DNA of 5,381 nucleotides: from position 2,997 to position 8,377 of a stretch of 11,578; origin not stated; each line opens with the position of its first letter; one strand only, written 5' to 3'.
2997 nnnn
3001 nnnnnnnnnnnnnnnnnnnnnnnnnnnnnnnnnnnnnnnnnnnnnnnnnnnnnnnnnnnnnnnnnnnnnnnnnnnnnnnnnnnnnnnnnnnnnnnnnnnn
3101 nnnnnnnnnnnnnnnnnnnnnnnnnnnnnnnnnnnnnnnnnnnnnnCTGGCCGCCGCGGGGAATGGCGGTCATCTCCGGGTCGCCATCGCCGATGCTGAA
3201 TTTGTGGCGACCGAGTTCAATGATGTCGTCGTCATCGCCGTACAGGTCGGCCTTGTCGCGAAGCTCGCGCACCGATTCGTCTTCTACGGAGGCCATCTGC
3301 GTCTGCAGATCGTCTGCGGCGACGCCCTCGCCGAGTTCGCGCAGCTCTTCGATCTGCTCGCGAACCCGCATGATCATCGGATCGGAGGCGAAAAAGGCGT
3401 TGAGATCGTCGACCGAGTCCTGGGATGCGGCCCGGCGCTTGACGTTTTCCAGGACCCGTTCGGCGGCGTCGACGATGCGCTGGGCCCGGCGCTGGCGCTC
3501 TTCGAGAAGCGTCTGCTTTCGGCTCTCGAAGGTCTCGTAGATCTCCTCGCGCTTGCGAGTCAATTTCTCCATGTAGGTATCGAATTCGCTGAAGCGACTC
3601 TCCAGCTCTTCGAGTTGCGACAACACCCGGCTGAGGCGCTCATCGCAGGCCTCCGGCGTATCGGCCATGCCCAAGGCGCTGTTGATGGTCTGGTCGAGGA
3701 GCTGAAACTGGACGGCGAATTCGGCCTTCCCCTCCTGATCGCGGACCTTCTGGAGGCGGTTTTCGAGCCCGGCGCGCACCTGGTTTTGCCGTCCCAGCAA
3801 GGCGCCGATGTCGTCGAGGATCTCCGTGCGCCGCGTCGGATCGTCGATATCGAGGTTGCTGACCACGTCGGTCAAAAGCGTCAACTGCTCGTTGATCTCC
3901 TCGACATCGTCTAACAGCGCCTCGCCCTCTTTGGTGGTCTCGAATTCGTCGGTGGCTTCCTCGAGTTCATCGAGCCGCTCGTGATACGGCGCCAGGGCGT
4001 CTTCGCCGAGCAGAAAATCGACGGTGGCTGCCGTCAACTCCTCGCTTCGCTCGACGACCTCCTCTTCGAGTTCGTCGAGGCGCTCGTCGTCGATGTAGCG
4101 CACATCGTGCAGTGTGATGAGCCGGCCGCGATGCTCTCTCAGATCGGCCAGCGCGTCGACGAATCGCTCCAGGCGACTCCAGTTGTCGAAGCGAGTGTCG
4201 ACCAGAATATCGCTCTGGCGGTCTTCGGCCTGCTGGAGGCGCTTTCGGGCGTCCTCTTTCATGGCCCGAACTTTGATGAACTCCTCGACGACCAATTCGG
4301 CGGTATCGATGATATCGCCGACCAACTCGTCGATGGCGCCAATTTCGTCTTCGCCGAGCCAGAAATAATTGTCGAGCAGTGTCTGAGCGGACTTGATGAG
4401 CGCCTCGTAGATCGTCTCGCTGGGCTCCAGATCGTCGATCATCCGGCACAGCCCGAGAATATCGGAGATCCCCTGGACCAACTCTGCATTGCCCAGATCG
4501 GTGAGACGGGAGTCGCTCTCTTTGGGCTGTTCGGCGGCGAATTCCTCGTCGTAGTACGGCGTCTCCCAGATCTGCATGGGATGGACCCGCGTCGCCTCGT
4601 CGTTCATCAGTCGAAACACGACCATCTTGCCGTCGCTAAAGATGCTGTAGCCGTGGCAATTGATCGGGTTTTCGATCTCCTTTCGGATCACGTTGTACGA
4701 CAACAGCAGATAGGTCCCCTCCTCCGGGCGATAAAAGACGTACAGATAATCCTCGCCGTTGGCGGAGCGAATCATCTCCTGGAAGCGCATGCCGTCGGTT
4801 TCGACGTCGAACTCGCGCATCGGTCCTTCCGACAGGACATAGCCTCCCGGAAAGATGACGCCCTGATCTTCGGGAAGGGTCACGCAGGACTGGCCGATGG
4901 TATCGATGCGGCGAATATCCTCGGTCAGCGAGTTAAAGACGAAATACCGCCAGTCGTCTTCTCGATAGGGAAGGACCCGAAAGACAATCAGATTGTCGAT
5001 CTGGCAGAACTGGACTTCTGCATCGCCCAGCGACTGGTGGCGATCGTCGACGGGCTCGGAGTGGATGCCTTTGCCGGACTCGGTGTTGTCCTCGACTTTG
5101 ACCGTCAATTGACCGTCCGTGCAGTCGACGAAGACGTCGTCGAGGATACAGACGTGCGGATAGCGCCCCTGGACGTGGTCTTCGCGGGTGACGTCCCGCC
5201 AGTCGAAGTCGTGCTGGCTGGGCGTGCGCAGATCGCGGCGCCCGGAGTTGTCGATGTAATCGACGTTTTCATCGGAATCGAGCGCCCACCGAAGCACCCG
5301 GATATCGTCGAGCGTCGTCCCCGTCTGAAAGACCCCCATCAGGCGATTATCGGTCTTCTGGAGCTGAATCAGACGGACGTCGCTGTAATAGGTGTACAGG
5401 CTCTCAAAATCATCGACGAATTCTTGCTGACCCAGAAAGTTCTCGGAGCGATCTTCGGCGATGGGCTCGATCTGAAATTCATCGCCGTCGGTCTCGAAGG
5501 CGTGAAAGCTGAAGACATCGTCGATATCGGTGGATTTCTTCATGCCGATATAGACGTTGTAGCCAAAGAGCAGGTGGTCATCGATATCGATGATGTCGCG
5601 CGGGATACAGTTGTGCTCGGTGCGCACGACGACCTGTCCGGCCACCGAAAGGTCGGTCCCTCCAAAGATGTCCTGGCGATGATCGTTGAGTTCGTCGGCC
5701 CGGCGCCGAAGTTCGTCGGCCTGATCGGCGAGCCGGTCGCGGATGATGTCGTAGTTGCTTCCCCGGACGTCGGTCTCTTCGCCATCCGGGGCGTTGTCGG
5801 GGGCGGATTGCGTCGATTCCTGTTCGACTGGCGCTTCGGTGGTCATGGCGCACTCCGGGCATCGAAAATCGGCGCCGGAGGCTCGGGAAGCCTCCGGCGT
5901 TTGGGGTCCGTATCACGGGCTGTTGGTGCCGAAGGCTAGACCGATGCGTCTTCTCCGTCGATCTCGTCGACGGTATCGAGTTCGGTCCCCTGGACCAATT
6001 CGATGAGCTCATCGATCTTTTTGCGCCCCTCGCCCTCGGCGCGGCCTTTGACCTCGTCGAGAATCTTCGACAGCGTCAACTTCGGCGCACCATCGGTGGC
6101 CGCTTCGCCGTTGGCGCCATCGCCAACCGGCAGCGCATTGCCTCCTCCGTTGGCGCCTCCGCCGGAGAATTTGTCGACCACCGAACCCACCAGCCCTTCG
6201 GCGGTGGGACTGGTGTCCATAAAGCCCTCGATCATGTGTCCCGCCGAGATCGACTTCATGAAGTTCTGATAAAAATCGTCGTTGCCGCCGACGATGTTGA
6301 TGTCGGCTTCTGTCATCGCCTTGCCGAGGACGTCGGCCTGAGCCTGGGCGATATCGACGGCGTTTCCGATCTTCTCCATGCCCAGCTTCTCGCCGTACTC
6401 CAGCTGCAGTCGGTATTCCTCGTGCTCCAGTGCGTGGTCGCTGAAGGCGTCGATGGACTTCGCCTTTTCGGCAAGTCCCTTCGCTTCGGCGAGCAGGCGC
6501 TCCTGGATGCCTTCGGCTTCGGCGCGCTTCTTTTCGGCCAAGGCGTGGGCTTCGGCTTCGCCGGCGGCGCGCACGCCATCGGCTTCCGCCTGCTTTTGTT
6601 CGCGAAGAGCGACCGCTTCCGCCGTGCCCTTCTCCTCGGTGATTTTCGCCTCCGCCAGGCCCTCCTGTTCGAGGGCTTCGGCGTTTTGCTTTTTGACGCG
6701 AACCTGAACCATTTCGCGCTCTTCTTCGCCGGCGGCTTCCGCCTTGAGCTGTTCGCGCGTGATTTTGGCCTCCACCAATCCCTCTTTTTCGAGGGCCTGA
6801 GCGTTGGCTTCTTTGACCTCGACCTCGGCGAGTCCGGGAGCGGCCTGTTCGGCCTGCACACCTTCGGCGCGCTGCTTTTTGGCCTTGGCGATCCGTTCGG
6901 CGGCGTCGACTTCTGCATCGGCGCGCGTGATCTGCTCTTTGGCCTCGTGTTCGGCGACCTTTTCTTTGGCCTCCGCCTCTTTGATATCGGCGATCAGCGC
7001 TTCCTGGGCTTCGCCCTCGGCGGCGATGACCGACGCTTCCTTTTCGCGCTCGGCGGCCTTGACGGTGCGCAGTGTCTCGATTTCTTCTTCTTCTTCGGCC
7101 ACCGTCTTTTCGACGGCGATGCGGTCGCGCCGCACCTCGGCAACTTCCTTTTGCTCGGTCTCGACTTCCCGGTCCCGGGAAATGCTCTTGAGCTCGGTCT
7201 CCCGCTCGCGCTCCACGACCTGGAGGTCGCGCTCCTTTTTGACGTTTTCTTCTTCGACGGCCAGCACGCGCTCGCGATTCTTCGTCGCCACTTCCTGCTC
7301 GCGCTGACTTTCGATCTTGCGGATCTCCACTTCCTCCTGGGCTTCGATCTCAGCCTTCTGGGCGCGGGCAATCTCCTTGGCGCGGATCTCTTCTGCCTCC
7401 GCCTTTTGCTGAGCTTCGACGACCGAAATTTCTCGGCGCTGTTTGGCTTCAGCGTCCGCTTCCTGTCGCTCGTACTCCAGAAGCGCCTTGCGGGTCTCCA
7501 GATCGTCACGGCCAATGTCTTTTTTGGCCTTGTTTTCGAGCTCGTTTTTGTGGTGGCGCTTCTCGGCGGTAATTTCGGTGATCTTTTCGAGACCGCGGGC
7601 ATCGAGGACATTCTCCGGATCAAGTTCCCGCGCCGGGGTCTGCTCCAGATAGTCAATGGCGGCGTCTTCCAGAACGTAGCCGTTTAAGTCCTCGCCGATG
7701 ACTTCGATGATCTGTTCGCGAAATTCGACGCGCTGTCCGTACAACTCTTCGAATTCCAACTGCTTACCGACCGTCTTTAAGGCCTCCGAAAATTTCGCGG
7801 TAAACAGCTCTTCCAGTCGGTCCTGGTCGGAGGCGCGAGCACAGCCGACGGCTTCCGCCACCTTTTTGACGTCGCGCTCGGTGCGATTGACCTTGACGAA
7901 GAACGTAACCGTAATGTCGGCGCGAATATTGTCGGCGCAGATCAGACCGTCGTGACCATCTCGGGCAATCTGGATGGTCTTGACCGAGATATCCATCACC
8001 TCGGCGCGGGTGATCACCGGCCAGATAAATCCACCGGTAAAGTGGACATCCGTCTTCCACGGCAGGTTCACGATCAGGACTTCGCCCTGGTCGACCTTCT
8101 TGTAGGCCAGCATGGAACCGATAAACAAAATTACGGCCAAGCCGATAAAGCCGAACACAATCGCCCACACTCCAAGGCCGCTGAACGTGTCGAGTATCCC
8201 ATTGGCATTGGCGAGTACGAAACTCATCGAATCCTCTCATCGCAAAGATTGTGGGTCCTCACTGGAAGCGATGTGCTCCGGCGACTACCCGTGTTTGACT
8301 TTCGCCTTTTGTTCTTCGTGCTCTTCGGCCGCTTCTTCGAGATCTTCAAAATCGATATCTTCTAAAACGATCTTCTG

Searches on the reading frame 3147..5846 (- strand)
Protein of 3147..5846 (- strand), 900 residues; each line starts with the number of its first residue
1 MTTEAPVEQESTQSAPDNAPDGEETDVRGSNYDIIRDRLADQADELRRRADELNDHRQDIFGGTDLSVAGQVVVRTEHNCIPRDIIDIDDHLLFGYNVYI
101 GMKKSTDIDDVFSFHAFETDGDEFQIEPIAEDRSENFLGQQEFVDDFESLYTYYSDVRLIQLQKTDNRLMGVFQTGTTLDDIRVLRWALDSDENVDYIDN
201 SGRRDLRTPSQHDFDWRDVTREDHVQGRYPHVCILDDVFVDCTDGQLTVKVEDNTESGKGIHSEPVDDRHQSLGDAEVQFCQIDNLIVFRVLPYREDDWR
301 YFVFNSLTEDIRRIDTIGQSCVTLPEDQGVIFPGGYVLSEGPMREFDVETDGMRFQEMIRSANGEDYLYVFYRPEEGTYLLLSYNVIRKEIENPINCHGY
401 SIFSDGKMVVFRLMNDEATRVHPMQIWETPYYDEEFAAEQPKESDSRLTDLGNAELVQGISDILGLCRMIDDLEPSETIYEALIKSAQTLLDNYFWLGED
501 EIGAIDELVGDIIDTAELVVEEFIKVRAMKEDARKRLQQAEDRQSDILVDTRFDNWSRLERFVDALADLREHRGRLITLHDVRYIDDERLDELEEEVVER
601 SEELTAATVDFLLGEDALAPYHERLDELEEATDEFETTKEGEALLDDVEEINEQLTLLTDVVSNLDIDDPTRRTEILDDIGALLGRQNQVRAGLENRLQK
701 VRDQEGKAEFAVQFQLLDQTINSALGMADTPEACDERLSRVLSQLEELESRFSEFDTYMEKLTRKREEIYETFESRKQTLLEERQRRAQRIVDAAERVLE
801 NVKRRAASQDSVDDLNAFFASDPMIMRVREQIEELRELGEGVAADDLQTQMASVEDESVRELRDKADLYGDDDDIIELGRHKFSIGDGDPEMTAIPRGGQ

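Call 49: predict_structure(alignment_id=A2)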
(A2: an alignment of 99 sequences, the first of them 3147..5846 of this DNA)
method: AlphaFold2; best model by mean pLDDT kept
length: 900 residues; sequences in the alignment: 99
mean_pLDDT: 86.0   pTM: 0.65
mean pLDDT of the five models: 86.0, 85.7, 83.0, 82.7, 81.9
residues with pLDDT >= 90: 398; 70-90: 428; 50-70: 50; < 50: 24
segments of 3 or more residues with pLDDT < 50: 1-22
pLDDT, mean of each block of 10 residues (from residue 1): 31 35 52 89 96 91 86 91 93 89 79 93 91 89 94 89 93 91 95 92 89 95 88 92 87 80 88 85 96 92 93 94 94 94 91 94 91 93 94 92 94 86 94 81 76 89 93 86 94 93 93 94 88 93 92 84 88 93 92 94 87 85 88 84 87 82 80 85 88 84 78 82 84 87 86 81 88 87 85 89 86 87 89 89 89 88 68 56 55 55
secondary structure, 60 per line:
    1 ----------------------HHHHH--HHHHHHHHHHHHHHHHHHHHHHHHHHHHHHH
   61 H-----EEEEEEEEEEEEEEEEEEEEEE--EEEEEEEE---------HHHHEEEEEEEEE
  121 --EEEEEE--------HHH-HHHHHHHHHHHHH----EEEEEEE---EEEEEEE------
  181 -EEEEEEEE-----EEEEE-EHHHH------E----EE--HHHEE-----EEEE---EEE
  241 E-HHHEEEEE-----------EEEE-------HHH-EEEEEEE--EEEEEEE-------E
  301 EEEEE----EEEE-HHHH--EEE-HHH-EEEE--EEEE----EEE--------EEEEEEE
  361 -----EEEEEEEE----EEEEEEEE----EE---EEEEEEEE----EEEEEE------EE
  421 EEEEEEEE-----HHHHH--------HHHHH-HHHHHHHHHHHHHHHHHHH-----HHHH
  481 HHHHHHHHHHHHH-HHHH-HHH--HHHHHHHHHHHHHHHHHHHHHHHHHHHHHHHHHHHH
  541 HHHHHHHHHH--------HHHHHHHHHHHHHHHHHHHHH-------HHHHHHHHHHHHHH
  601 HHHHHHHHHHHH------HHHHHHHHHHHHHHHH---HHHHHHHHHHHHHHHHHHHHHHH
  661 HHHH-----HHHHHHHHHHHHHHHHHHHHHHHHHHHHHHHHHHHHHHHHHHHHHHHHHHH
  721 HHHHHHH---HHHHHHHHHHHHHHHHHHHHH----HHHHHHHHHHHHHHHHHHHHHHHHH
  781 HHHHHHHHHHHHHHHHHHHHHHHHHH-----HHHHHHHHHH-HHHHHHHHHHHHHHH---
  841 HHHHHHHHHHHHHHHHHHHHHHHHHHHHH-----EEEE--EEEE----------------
elements in order (helices of 4 or more, strands of 3 or more residues): H23-27 H30-61 E67-88 E91-98 H108-111 E112-120 E123-128 H141-153 E158-164 E168-174 E182-189 E195-199 H202-205 E231-234 E238-241 E246-250 E262-265 E277-283 E286-292 E300-305 E310-313 H315-318 E321-323 E329-332 E335-338 E343-345 E354-360 E366-373 E378-385 E395-402 E407-412 E419-428 H434-438 H447-451 H453-471 H477-493 H495-498 H505-550 H559-579 H587-612 H619-634 H638-664 H670-727 H731-751 H756-806 H812-821 H823-837 H841-869 E875-878 E881-884
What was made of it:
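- On SMC / SbcC / Rad50-type DNA repair ATPases: Helices are at most 58 residues (call 49).
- The helices in the model are short, not a long antiparallel coiled coil (call 49).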

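Call 52: fold_search(model_id=the predicted structure, library=pdb)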
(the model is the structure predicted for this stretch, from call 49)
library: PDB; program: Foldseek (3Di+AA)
matches with E <= 10: 554; with E <= 0.001: 33
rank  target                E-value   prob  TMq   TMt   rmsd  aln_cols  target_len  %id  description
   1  8fgw_A                3.5e-06  0.99  0.12  0.11  35.7       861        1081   10  Human IFT-A complex structures provide molecular insights into ciliary transport (released 2023-02-22)
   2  8hmc_B                9.8e-06  0.98  0.12  0.10  34.8       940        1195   10  base module state 1 of Tetrahymena IFT-A (released 2023-06-14)
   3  8asv_A                2.1e-05  0.82  0.09  0.07  28.9      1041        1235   10  Cryo-EM structure of yeast Elongator complex (released 2022-12-07)
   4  8pu0_A                4.1e-05  1.00  0.15  0.13  16.5       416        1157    8  Cryo-EM structure of human Elp123 in complex with tRNA, desulpho-CoA, 5'-deoxyadenosine and methionine (released 2024-04-17)
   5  9d5n_CH               5.1e-05  0.92  0.09  0.12  24.5       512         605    9  48-nm doublet microtubule from Trichomonas vaginalis strain G3 (released 2025-05-14)
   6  9fqr_H8               5.3e-05  0.82  0.10  0.07  46.5      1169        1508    9  96-nm repeat of axonemal doublet microtubules from bovine sperm (released 2025-03-26)
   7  8i7o_P1               5.5e-05  1.00  0.13  0.17  17.8       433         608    9  In situ structure of axonemal doublet microtubules in mouse sperm with 16-nm repeat (released 2023-10-11)
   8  7pi2_G                6.6e-05  1.00  0.14  0.33  16.4       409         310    7  PfCyRPA bound to monoclonal antibody Cy.003 Fab fragment (released 2022-02-09)
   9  8qcb_C                1.7e-04  0.99  0.13  0.25  17.9       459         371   10  CryoEM structure of a S. Cerevisiae Ski2387 complex in the open state (released 2023-11-08)
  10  8fo8_C                2.5e-04  1.00  0.16  0.08  18.7       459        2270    8  Cryo-EM structure of Rab29-LRRK2 complex in the LRRK2 dimer state (released 2024-01-03)
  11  8fo2_E                3.1e-04  1.00  0.15  0.08  18.7       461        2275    9  Cryo-EM structure of Rab29-LRRK2 complex in the LRRK2 monomer state (released 2024-01-03)
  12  3pe7                  3.6e-04  0.99  0.11  0.20  17.4       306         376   13  Oligogalacturonate lyase in complex with manganese (released 2010-11-03)
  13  7pi2_D                3.7e-04  1.00  0.15  0.32  16.7       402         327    7  PfCyRPA bound to monoclonal antibody Cy.003 Fab fragment (released 2022-02-09)
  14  5o3w_C                3.7e-04  0.97  0.12  0.15  25.4       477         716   11  Structural characterization of the fast and promiscuous macrocyclase from plant - PCY1-S562A bound to Presegetalin A1 (released 2018-02-07)
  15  1bpo_A                4.6e-04  0.90  0.12  0.18  24.0       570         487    8  CLATHRIN HEAVY-CHAIN TERMINAL DOMAIN AND LINKER (released 1998-12-16)
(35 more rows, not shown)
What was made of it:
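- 4563..5648 (-): N-terminal beta-propeller, residues 67-428, with about 26 strands. It is the core of Pfam DUF3686 (residues 45-495) and follows a helix at residues 30-61. E-values run from 3.5e-6 to 1e-3 and TM-scores are low (call 52).
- Foldseek's best hits for residues 1-900 are propeller-plus-solenoid proteins: IFT-A, Elp1, clathrin terminal domain plus linker, Vps18 and a nucleoporin (call 52).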

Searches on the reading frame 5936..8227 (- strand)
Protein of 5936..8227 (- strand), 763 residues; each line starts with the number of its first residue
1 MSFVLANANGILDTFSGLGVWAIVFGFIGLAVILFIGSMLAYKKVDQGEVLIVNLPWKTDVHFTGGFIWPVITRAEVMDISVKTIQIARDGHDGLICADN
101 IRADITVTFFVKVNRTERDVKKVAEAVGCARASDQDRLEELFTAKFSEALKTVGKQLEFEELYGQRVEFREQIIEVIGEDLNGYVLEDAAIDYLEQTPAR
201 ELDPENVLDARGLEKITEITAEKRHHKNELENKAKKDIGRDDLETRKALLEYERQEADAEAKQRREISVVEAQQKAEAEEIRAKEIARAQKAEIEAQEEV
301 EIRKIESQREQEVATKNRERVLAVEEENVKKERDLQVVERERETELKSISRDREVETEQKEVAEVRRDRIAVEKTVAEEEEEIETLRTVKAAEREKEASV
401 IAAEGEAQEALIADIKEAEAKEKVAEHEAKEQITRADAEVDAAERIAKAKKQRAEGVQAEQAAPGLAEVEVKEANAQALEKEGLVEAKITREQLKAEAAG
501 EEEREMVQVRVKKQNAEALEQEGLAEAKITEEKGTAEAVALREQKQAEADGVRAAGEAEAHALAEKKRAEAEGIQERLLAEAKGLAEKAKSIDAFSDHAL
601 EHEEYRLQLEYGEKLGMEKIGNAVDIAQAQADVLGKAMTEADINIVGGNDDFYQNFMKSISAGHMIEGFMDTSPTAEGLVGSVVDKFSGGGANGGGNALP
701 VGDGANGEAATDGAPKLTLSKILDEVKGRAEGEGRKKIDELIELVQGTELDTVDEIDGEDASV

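Call 8: search_protein_families(library=pfam, proteins=[window:5936-8227:-], max_evalue=0.01)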
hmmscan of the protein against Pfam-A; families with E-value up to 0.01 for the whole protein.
window:5936-8227:- (763 aa): 0 families

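Call 9: search_protein_families(library=ncbifam, proteins=[window:5936-8227:-], max_evalue=0.01)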
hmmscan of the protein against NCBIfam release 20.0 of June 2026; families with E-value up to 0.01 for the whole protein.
window:5936-8227:- (763 aa): 0 families

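Call 10: search_protein_families(library=padloc, proteins=[window:5936-8227:-], max_evalue=0.1)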
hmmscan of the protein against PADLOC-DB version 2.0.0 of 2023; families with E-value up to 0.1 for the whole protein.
window:5936-8227:- (763 aa): 0 families

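Call 11: search_protein_families(library=pfam, proteins=[window:5936-8227:-], max_evalue=10)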
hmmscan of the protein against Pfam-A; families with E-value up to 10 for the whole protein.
window:5936-8227:- (763 aa): 0 families
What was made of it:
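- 5936..8227 (-): YqiK-type flotillin, 763 aa: an N-terminal TM segment, an SPFH/Band_7 domain (residues 44-186, nt 7670-8098), a long E/A/K-rich coiled-coil region and a C-terminal flotillin-like region. It lies immediately upstream of the ATPase on the same strand. The full-length protein gives no Pfam hit (calls 8, 11).
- Tried and rejected: Full-length Pfam and NCBIfam scans of the two upstream proteins gave nothing (calls 8, 9, 11).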

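Call 14: search_solved_structures(query=window:5936-8227:-, max_evalue=1)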
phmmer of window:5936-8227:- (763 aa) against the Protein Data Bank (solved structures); distinct sequences matched with E-value up to 1: 0.

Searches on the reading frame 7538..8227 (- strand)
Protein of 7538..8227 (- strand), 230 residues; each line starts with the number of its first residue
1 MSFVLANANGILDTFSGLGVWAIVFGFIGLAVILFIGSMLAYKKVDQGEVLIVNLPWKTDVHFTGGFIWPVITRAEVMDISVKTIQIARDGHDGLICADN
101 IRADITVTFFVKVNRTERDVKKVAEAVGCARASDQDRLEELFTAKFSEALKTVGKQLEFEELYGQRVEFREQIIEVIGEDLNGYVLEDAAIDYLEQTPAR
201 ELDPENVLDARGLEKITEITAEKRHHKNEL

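Call 28: search_protein_families(library=pfam, proteins=[window:7538-8227:-], max_evalue=1)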
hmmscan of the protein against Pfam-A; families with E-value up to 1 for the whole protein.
window:7538-8227:- (230 aa): 1 family
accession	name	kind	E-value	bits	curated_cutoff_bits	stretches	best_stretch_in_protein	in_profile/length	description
PF01145.31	Band_7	-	1.9e-13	51.3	23.6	1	44-186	2-135/176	SPFH domain / Band 7 family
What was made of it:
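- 5936..8227 (-): Band_7 at 51.3 bits, E 1.9e-13, on the N-terminal 230 aa (call 28).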
